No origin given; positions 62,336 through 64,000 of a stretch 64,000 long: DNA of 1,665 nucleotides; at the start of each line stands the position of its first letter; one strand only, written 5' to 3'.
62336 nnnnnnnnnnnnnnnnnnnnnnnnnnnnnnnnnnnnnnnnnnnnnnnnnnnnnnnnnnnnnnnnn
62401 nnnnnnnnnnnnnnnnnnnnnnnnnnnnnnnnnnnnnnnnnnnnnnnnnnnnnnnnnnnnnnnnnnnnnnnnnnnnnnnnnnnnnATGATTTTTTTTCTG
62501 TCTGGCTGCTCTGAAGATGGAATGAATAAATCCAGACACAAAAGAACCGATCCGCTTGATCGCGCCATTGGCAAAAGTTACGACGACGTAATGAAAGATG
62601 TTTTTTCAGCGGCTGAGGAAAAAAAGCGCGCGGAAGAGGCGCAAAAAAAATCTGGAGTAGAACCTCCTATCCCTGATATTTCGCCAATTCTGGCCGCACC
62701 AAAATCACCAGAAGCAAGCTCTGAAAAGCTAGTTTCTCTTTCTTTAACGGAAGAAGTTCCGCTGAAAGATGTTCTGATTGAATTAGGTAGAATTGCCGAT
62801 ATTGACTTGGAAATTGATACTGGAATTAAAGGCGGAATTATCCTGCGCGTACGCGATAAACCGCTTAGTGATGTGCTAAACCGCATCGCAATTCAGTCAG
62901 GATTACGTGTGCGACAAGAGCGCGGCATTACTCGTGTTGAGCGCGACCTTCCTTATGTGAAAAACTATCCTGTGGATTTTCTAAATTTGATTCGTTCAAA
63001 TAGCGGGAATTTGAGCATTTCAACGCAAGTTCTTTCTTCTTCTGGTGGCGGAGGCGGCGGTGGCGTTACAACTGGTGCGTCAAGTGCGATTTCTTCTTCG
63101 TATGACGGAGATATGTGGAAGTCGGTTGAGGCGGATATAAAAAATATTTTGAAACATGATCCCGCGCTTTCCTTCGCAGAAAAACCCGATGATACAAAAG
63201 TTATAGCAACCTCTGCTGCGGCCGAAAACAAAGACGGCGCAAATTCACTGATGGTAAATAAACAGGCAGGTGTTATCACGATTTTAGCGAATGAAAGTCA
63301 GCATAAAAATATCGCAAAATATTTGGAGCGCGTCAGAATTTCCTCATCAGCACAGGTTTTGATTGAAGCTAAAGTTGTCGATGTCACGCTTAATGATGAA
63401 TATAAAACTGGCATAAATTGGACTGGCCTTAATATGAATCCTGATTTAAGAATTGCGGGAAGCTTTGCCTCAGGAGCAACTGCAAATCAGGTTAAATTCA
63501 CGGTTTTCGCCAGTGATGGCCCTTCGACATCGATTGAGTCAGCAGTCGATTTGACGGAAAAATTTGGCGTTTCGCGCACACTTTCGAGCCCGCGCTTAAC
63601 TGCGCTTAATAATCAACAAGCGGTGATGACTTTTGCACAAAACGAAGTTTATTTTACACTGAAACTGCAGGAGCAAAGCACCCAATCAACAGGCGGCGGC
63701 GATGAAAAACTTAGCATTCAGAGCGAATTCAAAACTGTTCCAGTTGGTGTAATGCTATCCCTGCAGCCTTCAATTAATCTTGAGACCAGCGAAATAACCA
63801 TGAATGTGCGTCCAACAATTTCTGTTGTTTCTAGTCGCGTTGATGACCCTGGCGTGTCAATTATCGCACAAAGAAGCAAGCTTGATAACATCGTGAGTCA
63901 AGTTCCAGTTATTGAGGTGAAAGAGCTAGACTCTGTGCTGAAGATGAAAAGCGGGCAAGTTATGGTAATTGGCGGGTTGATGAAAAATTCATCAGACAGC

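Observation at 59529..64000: T2SS / type IVb pilus-like cluster with two giant, 8-cysteine paralogous prepilins and a lipoprotein secretin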

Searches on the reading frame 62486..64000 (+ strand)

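Call 7: search_protein_families(library=pfam, proteins=[window:62486-64000:+], max_evalue=0.1)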
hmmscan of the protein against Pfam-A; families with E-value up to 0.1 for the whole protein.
window:62486-64000:+ (505 aa): 3 families
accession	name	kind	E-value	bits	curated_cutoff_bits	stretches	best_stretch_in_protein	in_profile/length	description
PF00263.26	Secretin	-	1.2e-16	61.2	27.5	1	358-503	3-127/169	Bacterial type II and III secretion system protein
PF07660.19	STN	-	0.051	13.9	28.4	0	120-146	18-43/52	Secretin and TonB N terminus short domain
PF25783.1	BigA_beta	-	0.099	12.9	24.3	0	306-340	10-45/84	BigA beta sandwich domain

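Call 8: search_protein_families(library=ncbifam, proteins=[window:62486-64000:+], max_evalue=0.1)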
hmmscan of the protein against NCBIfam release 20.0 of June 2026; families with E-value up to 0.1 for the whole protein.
window:62486-64000:+ (505 aa): 8 families
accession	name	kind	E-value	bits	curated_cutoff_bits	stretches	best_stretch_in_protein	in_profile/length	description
TIGR02519.1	pilus_MshL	equivalog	8.4e-48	162.8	250.2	1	256-502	2-248/290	pilus (MSHA type) biogenesis protein MshL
TIGR02517.1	type_II_gspD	equivalog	1.9e-13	49.8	351.35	1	240-503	282-549/600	type II secretion system secretin GspD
TIGR02515.1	IV_pilus_PilQ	subfamily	3.1e-10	39.6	284.35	3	251-320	133-201/428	type IV pilus secretin PilQ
TIGR02516.1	type_III_yscC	equivalog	1.4e-09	37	238.45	1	275-502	221-419/463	type III secretion system outer membrane ring subunit SctC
NF007851.2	PRK10560.1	exception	6.9e-06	25.1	598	1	74-152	15-92/412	DNA uptake porin HofQ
TIGR02520.1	pilus_B_mal_scr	equivalog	9.4e-06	24.4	287.65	1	208-502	207-476/513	PilN family type IVB pilus formation outer membrane protein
NF042912.1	Amuc_1098_fam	equivalog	2.7e-05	22.4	750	2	258-335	430-505/805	Amuc_1098 family type IV pilus outer membrane protein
NF010083.0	PRK13568.1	equivalog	0.0005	19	554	1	73-148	18-92/419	DNA uptake porin HofQ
